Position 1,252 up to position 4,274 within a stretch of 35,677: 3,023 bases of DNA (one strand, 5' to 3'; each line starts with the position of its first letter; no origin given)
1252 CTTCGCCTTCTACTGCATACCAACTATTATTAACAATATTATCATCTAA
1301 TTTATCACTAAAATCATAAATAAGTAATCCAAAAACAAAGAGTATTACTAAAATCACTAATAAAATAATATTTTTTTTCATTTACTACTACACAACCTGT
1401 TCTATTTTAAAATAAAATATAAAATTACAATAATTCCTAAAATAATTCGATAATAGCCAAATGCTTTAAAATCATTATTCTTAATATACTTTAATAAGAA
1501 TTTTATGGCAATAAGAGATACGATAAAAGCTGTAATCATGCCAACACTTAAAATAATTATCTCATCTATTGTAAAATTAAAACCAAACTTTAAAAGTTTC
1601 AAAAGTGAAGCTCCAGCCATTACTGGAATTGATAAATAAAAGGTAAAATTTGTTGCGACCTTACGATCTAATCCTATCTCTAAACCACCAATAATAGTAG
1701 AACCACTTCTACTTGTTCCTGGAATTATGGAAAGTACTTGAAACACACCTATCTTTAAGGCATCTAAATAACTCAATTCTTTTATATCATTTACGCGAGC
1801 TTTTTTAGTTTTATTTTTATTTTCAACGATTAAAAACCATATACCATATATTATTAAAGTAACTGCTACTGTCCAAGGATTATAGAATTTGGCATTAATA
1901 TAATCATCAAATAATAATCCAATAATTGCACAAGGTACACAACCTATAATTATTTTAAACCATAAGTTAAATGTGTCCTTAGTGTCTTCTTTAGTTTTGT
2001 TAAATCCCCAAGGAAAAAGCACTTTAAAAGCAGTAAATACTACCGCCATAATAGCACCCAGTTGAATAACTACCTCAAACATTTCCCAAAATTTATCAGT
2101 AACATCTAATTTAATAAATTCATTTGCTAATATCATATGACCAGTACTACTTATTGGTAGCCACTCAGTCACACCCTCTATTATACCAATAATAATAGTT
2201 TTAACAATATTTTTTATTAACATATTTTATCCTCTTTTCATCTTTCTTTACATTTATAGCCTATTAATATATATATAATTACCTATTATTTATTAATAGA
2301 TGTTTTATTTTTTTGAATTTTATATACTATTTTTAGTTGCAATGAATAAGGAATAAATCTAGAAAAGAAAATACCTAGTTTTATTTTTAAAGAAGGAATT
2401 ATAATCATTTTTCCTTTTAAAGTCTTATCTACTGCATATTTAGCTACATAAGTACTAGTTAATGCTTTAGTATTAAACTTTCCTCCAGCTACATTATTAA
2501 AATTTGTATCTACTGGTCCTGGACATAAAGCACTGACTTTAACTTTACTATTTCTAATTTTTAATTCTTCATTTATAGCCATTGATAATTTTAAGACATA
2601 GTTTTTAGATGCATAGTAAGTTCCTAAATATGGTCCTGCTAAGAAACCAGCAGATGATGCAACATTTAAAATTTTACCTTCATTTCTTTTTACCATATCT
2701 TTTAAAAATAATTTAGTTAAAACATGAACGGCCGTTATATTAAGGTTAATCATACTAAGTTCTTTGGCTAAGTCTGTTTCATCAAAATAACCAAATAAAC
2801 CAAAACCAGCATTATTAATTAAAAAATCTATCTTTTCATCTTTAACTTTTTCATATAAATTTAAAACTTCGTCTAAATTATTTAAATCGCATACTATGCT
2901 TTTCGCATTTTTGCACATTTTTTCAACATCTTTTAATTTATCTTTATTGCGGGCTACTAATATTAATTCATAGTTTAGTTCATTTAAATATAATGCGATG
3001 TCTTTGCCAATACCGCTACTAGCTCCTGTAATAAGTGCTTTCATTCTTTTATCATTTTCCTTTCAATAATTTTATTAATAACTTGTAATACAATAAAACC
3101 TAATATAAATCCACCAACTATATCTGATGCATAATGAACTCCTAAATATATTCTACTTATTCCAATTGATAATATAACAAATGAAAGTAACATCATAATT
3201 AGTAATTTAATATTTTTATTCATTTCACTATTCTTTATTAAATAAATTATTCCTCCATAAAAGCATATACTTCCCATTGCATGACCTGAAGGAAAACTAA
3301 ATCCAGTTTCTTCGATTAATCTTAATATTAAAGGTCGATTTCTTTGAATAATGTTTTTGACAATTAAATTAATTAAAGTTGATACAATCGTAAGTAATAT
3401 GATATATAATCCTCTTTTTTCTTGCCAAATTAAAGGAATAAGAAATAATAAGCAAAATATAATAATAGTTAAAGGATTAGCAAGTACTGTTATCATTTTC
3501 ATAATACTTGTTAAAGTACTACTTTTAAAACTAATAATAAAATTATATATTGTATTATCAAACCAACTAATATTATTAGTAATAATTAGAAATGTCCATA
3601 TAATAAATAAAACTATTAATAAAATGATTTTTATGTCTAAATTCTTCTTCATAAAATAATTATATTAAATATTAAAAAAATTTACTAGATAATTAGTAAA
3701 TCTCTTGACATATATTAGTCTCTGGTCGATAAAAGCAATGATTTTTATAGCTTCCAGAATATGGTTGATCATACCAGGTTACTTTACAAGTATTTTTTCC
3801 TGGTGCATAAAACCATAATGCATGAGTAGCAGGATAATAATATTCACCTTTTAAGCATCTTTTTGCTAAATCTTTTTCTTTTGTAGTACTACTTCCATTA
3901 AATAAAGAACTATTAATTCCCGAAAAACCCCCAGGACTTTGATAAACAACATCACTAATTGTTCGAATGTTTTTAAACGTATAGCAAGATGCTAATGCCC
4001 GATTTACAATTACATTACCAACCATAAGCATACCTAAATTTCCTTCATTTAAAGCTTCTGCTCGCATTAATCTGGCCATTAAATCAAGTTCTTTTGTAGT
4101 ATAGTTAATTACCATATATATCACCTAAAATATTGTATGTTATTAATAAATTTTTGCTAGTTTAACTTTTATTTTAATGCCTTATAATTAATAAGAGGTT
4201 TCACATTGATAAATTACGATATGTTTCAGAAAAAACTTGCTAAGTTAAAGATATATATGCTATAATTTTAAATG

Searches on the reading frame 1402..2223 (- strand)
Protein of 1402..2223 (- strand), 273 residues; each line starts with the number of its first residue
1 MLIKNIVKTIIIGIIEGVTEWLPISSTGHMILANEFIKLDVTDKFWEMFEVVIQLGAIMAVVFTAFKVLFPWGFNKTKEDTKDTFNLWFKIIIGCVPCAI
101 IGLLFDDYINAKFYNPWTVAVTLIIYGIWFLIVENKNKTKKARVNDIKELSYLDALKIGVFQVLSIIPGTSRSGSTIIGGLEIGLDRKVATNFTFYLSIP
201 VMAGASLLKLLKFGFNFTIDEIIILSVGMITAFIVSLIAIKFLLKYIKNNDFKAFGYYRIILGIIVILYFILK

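Call 14: search_protein_families(library=pfam, proteins=[window:1402-2223:-], max_evalue=0.001)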
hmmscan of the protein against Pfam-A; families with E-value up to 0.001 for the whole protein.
window:1402-2223:- (273 aa): 1 family
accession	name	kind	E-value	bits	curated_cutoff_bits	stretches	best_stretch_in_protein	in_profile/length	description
PF02673.24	BacA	-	2.1e-87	293.5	33.4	1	10-265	2-257/257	Bacitracin resistance protein BacA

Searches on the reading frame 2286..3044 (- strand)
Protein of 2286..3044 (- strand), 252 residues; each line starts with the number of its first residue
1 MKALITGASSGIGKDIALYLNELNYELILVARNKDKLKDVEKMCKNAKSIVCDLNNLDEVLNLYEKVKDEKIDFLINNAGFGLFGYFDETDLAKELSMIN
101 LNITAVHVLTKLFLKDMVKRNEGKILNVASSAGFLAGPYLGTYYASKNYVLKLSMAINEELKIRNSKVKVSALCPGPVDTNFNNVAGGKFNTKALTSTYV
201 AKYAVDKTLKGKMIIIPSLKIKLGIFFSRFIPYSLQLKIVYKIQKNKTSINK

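Call 14: search_protein_families(library=pfam, proteins=[window:2286-3044:-], max_evalue=0.001)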
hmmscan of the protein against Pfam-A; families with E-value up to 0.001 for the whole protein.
window:2286-3044:- (252 aa): 5 families
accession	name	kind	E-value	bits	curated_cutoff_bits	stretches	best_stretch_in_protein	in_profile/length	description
PF00106.31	adh_short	-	1e-41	143.1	26.6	1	3-184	3-188/195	short chain dehydrogenase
PF13561.12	adh_short_C2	-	9e-25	88.1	27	1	7-188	1-186/236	Enoyl-(Acyl carrier protein) reductase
PF08659.16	KR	-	2.6e-06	27.9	22.6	1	4-149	4-155/180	KR domain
PF01370.27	Epimerase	-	3.3e-05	23.9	20.9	1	3-104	1-95/240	NAD dependent epimerase/dehydratase family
PF13460.12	NAD_binding_10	-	0.00019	21.8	27.2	1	7-64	1-58/184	NAD(P)H-binding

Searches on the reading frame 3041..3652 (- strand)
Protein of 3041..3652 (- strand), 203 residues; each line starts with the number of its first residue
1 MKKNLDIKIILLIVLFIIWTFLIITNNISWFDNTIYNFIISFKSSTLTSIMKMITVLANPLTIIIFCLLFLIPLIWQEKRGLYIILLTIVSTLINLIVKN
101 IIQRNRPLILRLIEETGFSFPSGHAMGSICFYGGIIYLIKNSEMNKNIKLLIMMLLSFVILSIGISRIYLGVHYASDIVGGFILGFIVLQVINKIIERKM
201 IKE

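Call 14: search_protein_families(library=pfam, proteins=[window:3041-3652:-], max_evalue=0.001)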
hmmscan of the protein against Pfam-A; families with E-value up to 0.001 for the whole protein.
window:3041-3652:- (203 aa): 2 families
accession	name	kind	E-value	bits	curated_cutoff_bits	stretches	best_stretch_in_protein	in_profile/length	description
PF01569.27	PAP2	-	9.3e-22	77.6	27.2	1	82-199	3-128/130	PAP2 superfamily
PF14378.12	PAP2_3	-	8.3e-07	29.4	27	1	43-188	54-187/190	PAP2 superfamily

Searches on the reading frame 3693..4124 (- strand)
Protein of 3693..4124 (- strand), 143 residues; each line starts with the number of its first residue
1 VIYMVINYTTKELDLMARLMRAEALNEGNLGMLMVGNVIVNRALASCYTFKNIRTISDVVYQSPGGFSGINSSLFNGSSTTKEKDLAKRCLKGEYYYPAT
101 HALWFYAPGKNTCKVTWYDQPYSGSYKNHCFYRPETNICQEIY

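Call 14: search_protein_families(library=pfam, proteins=[window:3693-4124:-], max_evalue=0.001)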
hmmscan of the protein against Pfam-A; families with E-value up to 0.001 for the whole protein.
window:3693-4124:- (143 aa): 1 family
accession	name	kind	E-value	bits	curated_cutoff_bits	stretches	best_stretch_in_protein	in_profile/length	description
PF07486.17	Hydrolase_2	-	6.7e-17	62.4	27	1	26-132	1-100/100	Cell Wall Hydrolase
